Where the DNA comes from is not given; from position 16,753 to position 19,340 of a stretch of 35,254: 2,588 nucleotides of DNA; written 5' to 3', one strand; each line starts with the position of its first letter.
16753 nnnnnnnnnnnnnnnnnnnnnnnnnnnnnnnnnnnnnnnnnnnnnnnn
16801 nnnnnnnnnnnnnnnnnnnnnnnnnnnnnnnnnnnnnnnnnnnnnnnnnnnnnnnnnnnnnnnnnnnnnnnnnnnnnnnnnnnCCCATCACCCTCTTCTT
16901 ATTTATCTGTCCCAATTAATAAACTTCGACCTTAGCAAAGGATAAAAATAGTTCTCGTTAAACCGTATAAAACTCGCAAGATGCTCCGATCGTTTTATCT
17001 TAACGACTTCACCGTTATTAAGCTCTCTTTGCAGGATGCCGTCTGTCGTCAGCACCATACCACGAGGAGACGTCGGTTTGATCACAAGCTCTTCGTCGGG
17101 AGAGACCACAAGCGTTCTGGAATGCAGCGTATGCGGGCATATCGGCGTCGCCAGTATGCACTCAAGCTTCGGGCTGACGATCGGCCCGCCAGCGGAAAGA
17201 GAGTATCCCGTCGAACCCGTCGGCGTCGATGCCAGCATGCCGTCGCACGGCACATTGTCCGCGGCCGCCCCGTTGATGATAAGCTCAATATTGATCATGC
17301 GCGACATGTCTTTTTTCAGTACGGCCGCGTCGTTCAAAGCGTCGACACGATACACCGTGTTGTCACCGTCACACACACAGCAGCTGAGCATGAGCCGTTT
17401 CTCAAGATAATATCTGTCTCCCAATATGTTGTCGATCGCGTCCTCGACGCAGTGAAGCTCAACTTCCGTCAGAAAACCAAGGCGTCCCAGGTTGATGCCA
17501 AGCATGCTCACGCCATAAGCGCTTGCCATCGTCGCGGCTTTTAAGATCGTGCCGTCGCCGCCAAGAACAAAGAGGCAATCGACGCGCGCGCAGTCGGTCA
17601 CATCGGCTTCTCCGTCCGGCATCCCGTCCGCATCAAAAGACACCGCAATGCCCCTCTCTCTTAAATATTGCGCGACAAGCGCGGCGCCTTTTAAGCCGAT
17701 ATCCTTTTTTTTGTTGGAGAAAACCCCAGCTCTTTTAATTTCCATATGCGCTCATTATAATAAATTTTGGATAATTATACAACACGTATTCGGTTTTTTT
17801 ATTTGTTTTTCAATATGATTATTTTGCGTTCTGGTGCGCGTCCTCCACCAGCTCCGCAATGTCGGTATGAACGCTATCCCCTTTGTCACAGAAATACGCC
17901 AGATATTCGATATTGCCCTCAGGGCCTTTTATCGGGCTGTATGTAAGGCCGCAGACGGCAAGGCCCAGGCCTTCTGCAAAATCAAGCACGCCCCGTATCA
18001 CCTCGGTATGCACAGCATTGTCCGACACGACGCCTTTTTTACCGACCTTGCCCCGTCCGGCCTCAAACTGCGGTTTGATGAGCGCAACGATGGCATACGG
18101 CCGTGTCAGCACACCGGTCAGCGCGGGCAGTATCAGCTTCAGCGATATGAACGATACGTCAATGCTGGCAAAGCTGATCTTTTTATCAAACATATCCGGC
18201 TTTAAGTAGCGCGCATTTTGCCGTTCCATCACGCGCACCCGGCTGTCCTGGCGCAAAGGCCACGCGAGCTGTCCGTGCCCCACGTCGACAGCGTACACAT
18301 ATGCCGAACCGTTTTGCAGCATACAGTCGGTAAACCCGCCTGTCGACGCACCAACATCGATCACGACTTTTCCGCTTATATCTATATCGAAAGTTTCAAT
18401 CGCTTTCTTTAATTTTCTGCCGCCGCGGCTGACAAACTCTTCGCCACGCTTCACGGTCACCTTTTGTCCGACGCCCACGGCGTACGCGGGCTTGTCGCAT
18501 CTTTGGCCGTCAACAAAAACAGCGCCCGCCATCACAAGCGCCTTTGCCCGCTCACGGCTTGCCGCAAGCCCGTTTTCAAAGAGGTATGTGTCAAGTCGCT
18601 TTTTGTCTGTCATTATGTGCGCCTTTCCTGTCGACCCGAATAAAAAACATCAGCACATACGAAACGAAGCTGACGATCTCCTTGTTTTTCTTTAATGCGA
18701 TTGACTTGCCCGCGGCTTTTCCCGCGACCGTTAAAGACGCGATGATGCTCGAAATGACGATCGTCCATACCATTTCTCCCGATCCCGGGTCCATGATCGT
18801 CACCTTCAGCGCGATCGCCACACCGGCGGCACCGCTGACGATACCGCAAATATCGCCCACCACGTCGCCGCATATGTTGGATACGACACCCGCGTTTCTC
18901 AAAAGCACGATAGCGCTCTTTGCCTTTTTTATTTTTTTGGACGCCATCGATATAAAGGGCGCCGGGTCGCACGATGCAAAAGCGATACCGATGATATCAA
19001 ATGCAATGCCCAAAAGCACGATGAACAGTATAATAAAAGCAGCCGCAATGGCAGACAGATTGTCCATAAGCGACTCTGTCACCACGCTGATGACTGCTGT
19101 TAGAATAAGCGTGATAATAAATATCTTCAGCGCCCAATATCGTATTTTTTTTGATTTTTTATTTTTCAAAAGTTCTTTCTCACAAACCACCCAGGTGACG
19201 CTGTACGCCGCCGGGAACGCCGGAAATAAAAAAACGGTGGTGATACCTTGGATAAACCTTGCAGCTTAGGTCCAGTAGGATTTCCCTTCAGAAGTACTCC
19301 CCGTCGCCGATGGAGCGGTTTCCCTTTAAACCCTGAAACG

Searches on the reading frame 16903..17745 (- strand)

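Call 7: search_protein_families(library=pfam, proteins=[window:16903-17745:-])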
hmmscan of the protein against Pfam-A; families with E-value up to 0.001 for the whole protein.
window:16903-17745:- (280 aa): 2 families
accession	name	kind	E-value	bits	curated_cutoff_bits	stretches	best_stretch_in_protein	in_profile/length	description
PF20143.4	NAD_kinase_C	-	4.2e-34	117.4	23.7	1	137-261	1-125/126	ATP-NAD kinase C-terminal domain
PF01513.26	NAD_kinase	-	2.9e-13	50.7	25.5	1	53-112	71-130/130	ATP-NAD kinase N-terminal domain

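Call 8: search_protein_families(library=ncbifam, proteins=[window:16903-17745:-])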
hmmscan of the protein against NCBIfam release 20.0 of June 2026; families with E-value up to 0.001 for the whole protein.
window:16903-17745:- (280 aa): 18 families
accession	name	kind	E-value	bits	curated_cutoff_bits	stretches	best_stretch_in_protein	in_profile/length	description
NF002984.0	PRK03708.1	equivalog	7.4e-60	202.7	326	1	5-276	2-274/277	NAD(+) kinase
NF002892.0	PRK03372.1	equivalog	3.6e-58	197.3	299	1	43-275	58-292/312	NAD kinase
NF010678.0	PRK14076.1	equivalog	4.4e-58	197.5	493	1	5-273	293-565/570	bifunctional NADP phosphatase/NAD kinase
NF002732.0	PRK02649.1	equivalog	8.2e-57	193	348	1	58-275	72-289/305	NAD(+) kinase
NF002306.0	PRK01231.1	equivalog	2e-56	191.3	316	1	53-279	65-292/299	NAD(+) kinase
NF002521.0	PRK01911.1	equivalog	2.2e-55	188.2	309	1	53-276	63-285/292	NAD kinase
NF002561.0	PRK02155.1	equivalog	6.7e-55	186.4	371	1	24-278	27-287/297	NAD kinase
NF002731.0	PRK02645.1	equivalog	3.9e-54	184.1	312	1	3-275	3-290/305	NAD(+) kinase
NF002893.0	PRK03378.1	equivalog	8e-50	169.8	386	1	53-278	62-287/292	NAD(+) kinase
NF002255.0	PRK01185.1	subfamily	5.4e-48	163.4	304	1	54-277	52-267/271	NAD(+) kinase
NF002579.0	PRK02231.1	equivalog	8.3e-43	146.9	459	1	47-275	62-294/301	NAD(+) kinase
NF003391.0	PRK04539.1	equivalog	1.6e-42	145.7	470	1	51-275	64-289/296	inorganic polyphosphate/ATP-NAD kinase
NF010679.0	PRK14077.1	equivalog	1.6e-39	136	343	1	54-275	64-283/287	NAD(+) kinase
NF010677.0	PRK14075.1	equivalog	6.1e-38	130.8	260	1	46-274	34-249/257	NAD(+) kinase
NF003424.0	PRK04885.1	equivalog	1.9e-25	89.6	220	1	54-277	35-262/265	NAD kinase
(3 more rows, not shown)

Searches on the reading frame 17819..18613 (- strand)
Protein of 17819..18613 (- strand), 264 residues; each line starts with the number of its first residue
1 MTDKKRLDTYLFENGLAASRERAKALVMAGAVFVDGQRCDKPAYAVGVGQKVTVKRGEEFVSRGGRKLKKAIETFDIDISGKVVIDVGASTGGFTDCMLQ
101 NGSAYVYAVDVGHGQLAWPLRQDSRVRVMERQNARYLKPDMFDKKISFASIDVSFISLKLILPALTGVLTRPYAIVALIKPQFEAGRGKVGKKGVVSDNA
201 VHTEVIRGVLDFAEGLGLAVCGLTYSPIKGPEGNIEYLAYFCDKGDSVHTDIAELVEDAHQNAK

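Call 7: search_protein_families(library=pfam, proteins=[window:17819-18613:-])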
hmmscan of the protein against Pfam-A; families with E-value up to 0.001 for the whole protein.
window:17819-18613:- (264 aa): 3 families
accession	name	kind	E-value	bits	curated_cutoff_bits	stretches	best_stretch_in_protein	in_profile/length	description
PF01728.25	FtsJ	-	2.1e-40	139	24.1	1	60-239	1-177/181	FtsJ-like methyltransferase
PF01479.30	S4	-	2.7e-12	46.7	22.8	1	6-51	2-47/48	S4 domain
PF22421.1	SYY_C-terminal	-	0.00023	21.4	27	1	3-52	17-66/83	Tyrosine--tRNA ligase SYY-like C-terminal domain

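Call 8: search_protein_families(library=ncbifam, proteins=[window:17819-18613:-])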
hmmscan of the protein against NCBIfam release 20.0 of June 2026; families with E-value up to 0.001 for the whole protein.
window:17819-18613:- (264 aa): 6 families
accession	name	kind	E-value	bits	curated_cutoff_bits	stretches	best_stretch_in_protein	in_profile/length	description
TIGR00478.1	tly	subfamily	1.7e-77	259.8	185.8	1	6-236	1-228/228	TlyA family rRNA (cytidine-2'-O)-methyltransferase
NF049952.1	23rRNACMtaseTlyA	equivalog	1.4e-56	191.6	250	1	6-241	2-234/236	23S rRNA (cytidine-2'-O)-methyltransferase TlyA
NF003717.0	PRK05327.1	equivalog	2.6e-09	37.2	116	1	5-59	92-146/202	30S ribosomal protein S4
TIGR01017.1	rpsD_bact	equivalog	1e-08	35.2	177.2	1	5-59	90-144/200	30S ribosomal protein S4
NF003139.0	PRK04051.1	equivalog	5.5e-06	26.3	138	1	5-54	103-152/179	30S ribosomal protein S4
TIGR01018.1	uS4_arch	equivalog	7.4e-06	26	82.25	1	4-51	103-150/162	30S ribosomal protein S4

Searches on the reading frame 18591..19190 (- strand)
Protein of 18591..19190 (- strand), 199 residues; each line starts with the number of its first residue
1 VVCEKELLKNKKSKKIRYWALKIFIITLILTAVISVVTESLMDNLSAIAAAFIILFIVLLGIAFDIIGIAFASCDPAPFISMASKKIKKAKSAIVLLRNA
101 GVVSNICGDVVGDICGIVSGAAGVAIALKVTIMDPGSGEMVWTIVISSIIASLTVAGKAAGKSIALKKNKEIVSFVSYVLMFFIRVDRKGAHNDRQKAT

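Call 7: search_protein_families(library=pfam, proteins=[window:18591-19190:-])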
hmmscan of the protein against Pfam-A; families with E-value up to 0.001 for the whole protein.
window:18591-19190:- (199 aa): 0 families

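Call 8: search_protein_families(library=ncbifam, proteins=[window:18591-19190:-])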
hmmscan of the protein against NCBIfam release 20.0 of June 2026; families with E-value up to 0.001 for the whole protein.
window:18591-19190:- (199 aa): 0 families

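Call 10: find_homologous_proteins(query=window:18591-19190:-)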
Query window:18591-19190:- (199 aa): 2597 proteins with E <= 0.001 among 3531 candidates; the best 120 are listed.
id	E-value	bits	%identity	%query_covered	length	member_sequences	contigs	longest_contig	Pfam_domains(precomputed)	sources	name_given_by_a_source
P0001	8.7e-110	383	99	96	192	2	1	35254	-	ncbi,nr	ncbi:MAG: hypothetical protein PHO15_00085 [Eubacteriales bacterium]|nr:hypothetical protein [Eubact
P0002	3.2e-89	316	82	96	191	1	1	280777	-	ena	-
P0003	1.3e-82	294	76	96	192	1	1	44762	-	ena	-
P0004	2.2e-80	287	74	94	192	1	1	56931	PF01595.26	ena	-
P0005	1.0e-79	285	74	95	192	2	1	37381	PF01595.26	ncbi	ncbi:MAG: hypothetical protein ACOX8Q_03495 [Christensenellales bacterium]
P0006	3.6e-79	283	75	96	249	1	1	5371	-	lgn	-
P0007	2.3e-77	277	76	91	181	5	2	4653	PF01595.26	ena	-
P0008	1.0e-76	275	74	96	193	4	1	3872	-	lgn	-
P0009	2.0e-76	274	74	89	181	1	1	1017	PF01595.26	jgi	jgi:CBS domain containing-hemolysin-like protein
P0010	3.6e-76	273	73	91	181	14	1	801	-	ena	-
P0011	8.9e-75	269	71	91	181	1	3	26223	PF01595.26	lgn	-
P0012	1.3e-74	268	71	89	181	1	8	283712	-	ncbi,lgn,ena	-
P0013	1.8e-74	268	72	91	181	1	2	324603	PF01595.26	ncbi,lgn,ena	-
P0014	2.7e-74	267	73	91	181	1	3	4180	-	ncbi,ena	-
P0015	2.9e-74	267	72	91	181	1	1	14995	PF01595.26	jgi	jgi:CBS domain containing-hemolysin-like protein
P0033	6.0e-69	250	66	89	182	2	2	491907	PF01595.26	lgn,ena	-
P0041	4.4e-68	247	64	93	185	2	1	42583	PF01595.26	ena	-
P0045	9.4e-68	246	69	91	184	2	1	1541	PF01595.26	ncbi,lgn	-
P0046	1.0e-67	246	69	90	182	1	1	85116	PF01595.26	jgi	jgi:hypothetical protein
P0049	1.6e-67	245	68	91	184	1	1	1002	PF01595.26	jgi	jgi:CBS domain containing-hemolysin-like protein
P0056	3.5e-67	244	64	91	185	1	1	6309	PF01595.26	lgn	-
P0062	1.1e-65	239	63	91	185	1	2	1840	PF01595.26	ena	-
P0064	1.3e-65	239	62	91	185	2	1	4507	PF01595.26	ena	-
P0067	4.2e-65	237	65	91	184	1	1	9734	PF01595.26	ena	-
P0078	1.5e-62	229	62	91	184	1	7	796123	PF01595.26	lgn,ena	-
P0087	7.9e-61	223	68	84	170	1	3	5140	PF01595.26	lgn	-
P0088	1.1e-60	223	68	85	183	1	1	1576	PF01595.26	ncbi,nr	ncbi:MAG TPA: hypothetical protein VHP30_09540, partial [Ignavibacteriales bacterium]|nr:hypothetica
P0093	2.6e-57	212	69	67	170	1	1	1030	PF01595.26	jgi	jgi:CBS domain containing-hemolysin-like protein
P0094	8.4e-57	210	65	85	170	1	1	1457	PF01595.26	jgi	-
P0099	6.8e-52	194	54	91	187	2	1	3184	PF01595.26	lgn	-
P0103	1.4e-50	190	70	71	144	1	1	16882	PF01595.26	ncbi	-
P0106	5.4e-50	188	53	88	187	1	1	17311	PF01595.26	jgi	-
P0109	8.1e-50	188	63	74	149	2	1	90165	PF01595.26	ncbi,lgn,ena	-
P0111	1.2e-49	187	69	71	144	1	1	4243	PF01595.26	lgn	-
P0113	1.9e-49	186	68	70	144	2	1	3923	PF01595.26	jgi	jgi:CBS domain containing-hemolysin-like protein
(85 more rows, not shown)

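Call 17: search_protein_families(library=pfam, proteins=[window:18591-19169:-], max_evalue=10)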
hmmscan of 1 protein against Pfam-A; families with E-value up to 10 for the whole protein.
window:18591-19169:- (192 aa): 5 families
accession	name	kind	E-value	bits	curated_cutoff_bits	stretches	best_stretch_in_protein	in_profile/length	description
PF01595.25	CNNM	-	0.0084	16.2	28.4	1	46-179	2-130/181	Cyclin M transmembrane N-terminal domain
PF25612.1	DUF7940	-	0.041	14.9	27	1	9-57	10-58/63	Family of unknown function (DUF7940)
PF05656.20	DUF805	-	2.7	8.9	25.7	1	6-62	8-63/111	Protein of unknown function (DUF805)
PF09788.14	Tmemb_55A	-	4.6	6.8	30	1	7-53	187-233/248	Transmembrane protein 55A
PF14015.11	DUF4231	-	5.1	8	24.7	1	3-54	7-59/103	Protein of unknown function (DUF4231)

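Call 19: find_related_loci(query=A1, collection=genome_contigs, flank=5000)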
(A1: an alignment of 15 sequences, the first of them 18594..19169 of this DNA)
Query A1 (192 aa) in genome_contigs; peptide patterns used: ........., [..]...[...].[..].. (x = any residue, [..] = any of these).
599 stretches matched a pattern (row limit reached: there are more); 590 encode a relative of the query (tblastn E <= 1e-3); the best 80 are kept; 80 distinct loci.
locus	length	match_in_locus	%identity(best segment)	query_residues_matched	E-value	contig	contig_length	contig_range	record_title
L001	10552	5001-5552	74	9-192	2e-85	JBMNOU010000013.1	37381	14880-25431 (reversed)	MAG: Christensenellales bacterium isolate SBF912SR8HQ0013 scaffold_1903_c1, whole genome shotgun sequence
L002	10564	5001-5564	66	2-189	2e-75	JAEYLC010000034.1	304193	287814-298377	MAG: Bacillota bacterium isolate OH_HFB_48 k127_1771257, whole genome shotgun sequence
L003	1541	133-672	69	2-182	4e-79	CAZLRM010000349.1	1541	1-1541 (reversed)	MAG TPA_asm: uncultured Christensenellaceae bacterium isolate SRP192927_co6_269 genome assembly, contig: NODE_256400_len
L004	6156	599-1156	69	2-186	1e-73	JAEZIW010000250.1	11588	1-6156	MAG: Bacillota bacterium isolate OH_CDB_207 k127_218374, whole genome shotgun sequence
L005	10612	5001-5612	67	1-191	4e-72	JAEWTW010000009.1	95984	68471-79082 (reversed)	MAG: Bacillota bacterium isolate OH_SDB_160 k127_145537, whole genome shotgun sequence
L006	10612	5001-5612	66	1-191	2e-71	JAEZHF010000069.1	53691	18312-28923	MAG: Bacillota bacterium isolate OH_CDB_128 k127_1736818, whole genome shotgun sequence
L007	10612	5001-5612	65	1-191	1e-70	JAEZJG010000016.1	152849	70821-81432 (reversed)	MAG: Bacillota bacterium isolate OH_CDB_228 k127_1846248, whole genome shotgun sequence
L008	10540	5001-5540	62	2-182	5e-69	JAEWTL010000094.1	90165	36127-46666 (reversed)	MAG: Bacillota bacterium isolate OH_SDB_141 k127_393496, whole genome shotgun sequence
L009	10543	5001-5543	72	1-182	3e-66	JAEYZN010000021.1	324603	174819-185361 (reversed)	MAG: Bacillota bacterium isolate OH_CBlB_98 k127_980079, whole genome shotgun sequence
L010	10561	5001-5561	66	4-192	4e-66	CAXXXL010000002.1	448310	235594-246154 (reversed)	MAG: Christensenellaceae bacterium isolate f799d269-9f17-4ef2-88a6-4e1788b66faa genome assembly, contig: contig_2, whole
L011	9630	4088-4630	64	1-182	1e-65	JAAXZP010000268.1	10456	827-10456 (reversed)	MAG: Christensenellaceae bacterium isolate AS01afH2WH_49 26344_AS01, whole genome shotgun sequence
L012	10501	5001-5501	72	12-178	8e-66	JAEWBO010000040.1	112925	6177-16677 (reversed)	MAG: Bacillota bacterium isolate OH_PBB_253 k127_2015827, whole genome shotgun sequence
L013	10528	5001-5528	68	12-190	1e-64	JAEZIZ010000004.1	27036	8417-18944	MAG: Bacillota bacterium isolate OH_CDB_211 k127_1969998, whole genome shotgun sequence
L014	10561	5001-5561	69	2-190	3e-64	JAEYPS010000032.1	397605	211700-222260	MAG: Bacillota bacterium isolate OH_CBB_207 k127_370177, whole genome shotgun sequence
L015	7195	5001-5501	75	12-178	2e-62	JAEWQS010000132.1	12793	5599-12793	MAG: Bacillota bacterium isolate OH_SBrB_29 k127_959177, whole genome shotgun sequence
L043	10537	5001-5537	42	2-182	8e-42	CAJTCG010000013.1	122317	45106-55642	Oscillospiraceae bacterium isolate A57_49.OR.DSS genome assembly, contig: MGBC000069.13, whole genome shotgun sequence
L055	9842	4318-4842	47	3-174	4e-40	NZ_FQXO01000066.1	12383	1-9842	Caloranaerobacter azorensis DSM 13643, whole genome shotgun sequence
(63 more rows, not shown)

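Call 37: predict_structure(alignment_id=A1)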
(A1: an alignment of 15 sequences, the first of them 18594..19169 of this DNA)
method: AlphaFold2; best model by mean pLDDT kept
length: 192 residues; sequences in the alignment: 15
mean_pLDDT: 53.2   pTM: 0.34
mean pLDDT of the five models: 53.2, 49.6, 48.3, 47.1, 42.5
residues with pLDDT >= 90: 0; 70-90: 11; 50-70: 107; < 50: 74
segments of 3 or more residues with pLDDT < 50: 1-7, 62-77, 79-101, 165-170, 178-192
pLDDT, mean of each block of 10 residues (from residue 1): 45 65 69 65 67 59 45 41 42 41 53 55 53 57 59 55 48 51 45 40
secondary structure, 60 per line:
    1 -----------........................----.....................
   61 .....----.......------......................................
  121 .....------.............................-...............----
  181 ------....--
elements in order: H12-35 H40-65 H70-76 H83-125 H132-160 H162-176 H187-190

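Call 39: search_solved_structures(query=A1, max_evalue=10)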
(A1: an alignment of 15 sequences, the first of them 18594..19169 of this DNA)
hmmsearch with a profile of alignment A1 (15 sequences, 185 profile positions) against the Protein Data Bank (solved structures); distinct sequences matched with E-value up to 10: 0.

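Call 56: search_protein_families(library=pfam, proteins=[L043:5492-7396:+, L043:3496-4221:+, L043:2379-3491:+, L055:4913-6796:+, L055:2680-3573:+, L055:1210-2433:+, L055:368-1228:+])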
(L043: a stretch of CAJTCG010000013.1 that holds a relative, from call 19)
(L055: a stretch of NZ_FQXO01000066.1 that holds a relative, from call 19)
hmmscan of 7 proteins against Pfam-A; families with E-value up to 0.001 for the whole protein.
L043:5492-7396:+ (634 aa): 5 families
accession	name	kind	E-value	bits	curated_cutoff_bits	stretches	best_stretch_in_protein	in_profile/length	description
PF13292.11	DXP_synthase_N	-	2.3e-113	378.5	21.2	1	19-294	1-274/274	1-deoxy-D-xylulose-5-phosphate synthase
PF02779.29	Transket_pyr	-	7e-39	133.7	27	1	331-489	5-170/174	Transketolase, pyrimidine binding domain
PF02780.25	Transketolase_C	-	5.1e-20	72.1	25.9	1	505-623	5-124/124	Transketolase, C-terminal domain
PF00456.26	Transketolase_N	-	1.4e-06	28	22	1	55-197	22-191/334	Transketolase, thiamine diphosphate binding domain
PF00676.26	E1_dh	-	0.00014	21.4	22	1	134-193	106-165/300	Dehydrogenase E1 component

L043:3496-4221:+ (241 aa): 2 families
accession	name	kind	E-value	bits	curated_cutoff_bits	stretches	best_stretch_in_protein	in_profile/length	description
PF00849.27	PseudoU_synth_2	-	4.6e-24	85.8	26.8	1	64-195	2-152/152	RNA pseudouridylate synthase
PF01479.30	S4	-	1.5e-10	41.1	22.8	1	3-39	1-39/48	S4 domain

L043:2379-3491:+ (370 aa): 4 families
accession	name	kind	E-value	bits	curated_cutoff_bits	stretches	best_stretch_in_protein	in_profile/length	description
PF00768.25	Peptidase_S11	-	1.6e-63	214.8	27.6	1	26-244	6-237/239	D-alanyl-D-alanine carboxypeptidase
PF13354.11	Beta-lactamase2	-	1.2e-09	38.3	22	1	36-218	3-189/214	Beta-lactamase enzyme family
PF07943.18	PBP5_C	-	2e-05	25.1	21.2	1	279-341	25-89/91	Penicillin-binding protein 5, C-terminal domain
PF02113.21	Peptidase_S13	-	2.7e-05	23.5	22.8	1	29-71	15-57/444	D-Ala-D-Ala carboxypeptidase 3 (S13) family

L055:4913-6796:+ (627 aa): 7 families
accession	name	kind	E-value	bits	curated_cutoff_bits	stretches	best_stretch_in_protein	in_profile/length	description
PF13292.11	DXP_synthase_N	-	3.3e-129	430.4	21.2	1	8-283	1-274/274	1-deoxy-D-xylulose-5-phosphate synthase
PF02779.29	Transket_pyr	-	4e-45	154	27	1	318-478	2-170/174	Transketolase, pyrimidine binding domain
PF02780.25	Transketolase_C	-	2.3e-29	102.2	25.9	1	495-616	1-124/124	Transketolase, C-terminal domain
PF00456.26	Transketolase_N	-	3.3e-08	33.3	22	1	28-186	5-191/334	Transketolase, thiamine diphosphate binding domain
PF02775.26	TPP_enzyme_C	-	3.4e-06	27.4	21.9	1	123-181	29-85/151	Thiamine pyrophosphate enzyme, C-terminal TPP binding domain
PF00676.26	E1_dh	-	1.9e-05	24.2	22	1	111-183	96-166/300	Dehydrogenase E1 component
PF17147.9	PFOR_II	-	5.4e-05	23.9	27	1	505-582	2-79/102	Pyruvate:ferredoxin oxidoreductase core domain II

L055:2680-3573:+ (297 aa): 1 family
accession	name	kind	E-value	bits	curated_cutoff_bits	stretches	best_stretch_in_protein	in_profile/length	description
PF00348.22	polyprenyl_synt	-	2.2e-58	197.9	27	1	30-282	2-244/251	Polyprenyl synthetase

L055:1210-2433:+ (407 aa): 3 families
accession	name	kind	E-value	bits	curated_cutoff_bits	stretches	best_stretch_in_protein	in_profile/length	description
PF02601.20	Exonuc_VII_L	-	2e-92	310.5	35.9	2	124-324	1-199/315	Exonuclease VII, large subunit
PF13742.12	tRNA_anti_2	-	5.8e-32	110.2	27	1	6-100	1-94/95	OB-fold nucleic acid binding domain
PF01336.31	tRNA_anti-codon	-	1.3e-14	54.3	27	1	28-103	1-75/75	OB-fold nucleic acid binding domain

L055:368-1228:+ (286 aa): 2 families
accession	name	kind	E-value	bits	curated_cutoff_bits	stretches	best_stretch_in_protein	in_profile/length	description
PF02882.25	THF_DHG_CYH_C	-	1.3e-72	242.8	27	1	124-280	1-158/160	Tetrahydrofolate dehydrogenase/cyclohydrolase, NAD(P)-binding domain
PF00763.28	THF_DHG_CYH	-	5.7e-44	149.5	32.8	1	6-121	1-115/115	Tetrahydrofolate dehydrogenase/cyclohydrolase, catalytic domain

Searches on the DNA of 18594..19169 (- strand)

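Call 48: search_rna_families(sources=[L001, L002, L010, L021, L027, L043, L044, L055, L061, L064, L077, L079], threshold=gathering)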
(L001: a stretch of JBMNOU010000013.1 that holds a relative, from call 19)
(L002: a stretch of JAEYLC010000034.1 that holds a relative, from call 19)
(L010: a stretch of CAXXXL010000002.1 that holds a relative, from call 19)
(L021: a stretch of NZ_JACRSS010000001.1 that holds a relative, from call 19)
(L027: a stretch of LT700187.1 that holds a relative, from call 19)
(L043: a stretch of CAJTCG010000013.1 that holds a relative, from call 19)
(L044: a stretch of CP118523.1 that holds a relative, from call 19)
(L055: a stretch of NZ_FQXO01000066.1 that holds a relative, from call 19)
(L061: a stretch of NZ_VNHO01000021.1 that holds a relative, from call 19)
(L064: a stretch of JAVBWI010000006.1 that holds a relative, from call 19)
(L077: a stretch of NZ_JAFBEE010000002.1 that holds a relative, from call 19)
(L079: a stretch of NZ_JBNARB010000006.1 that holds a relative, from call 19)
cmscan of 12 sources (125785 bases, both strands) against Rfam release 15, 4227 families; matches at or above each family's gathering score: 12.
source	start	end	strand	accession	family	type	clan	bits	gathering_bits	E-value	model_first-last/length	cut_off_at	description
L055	3660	4241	+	RF01071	OLE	Gene;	-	531.4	50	1e-152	1-616/616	no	Ornate Large Extremophilic RNA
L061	4306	4921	+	RF01071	OLE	Gene;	-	530.1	50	2.5e-152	1-616/616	no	Ornate Large Extremophilic RNA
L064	4323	4925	+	RF01071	OLE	Gene;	-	510.9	50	1.2e-146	1-616/616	no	Ornate Large Extremophilic RNA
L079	4360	4941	+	RF01071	OLE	Gene;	-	504.9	50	7.2e-145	1-616/616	no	Ornate Large Extremophilic RNA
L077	4274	4879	+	RF01071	OLE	Gene;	-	497.3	50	1.3e-142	1-616/616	no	Ornate Large Extremophilic RNA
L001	4338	4957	+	RF01071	OLE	Gene;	-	485.7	50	3.6e-139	1-616/616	no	Ornate Large Extremophilic RNA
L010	4326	4967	+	RF01071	OLE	Gene;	-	484.2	50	1e-138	1-616/616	no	Ornate Large Extremophilic RNA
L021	4376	4990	+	RF01071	OLE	Gene;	-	469.5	50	2.4e-134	1-616/616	no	Ornate Large Extremophilic RNA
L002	4362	4987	+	RF01071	OLE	Gene;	-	457.4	50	9.1e-131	1-616/616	no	Ornate Large Extremophilic RNA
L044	4308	4896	+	RF01071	OLE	Gene;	-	454.9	50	5e-130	1-616/616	no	Ornate Large Extremophilic RNA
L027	4379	4989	+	RF01071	OLE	Gene;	-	436.5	50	1.4e-124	1-616/616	no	Ornate Large Extremophilic RNA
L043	4273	4940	+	RF01071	OLE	Gene;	-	399.1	50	1.8e-113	1-616/616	no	Ornate Large Extremophilic RNA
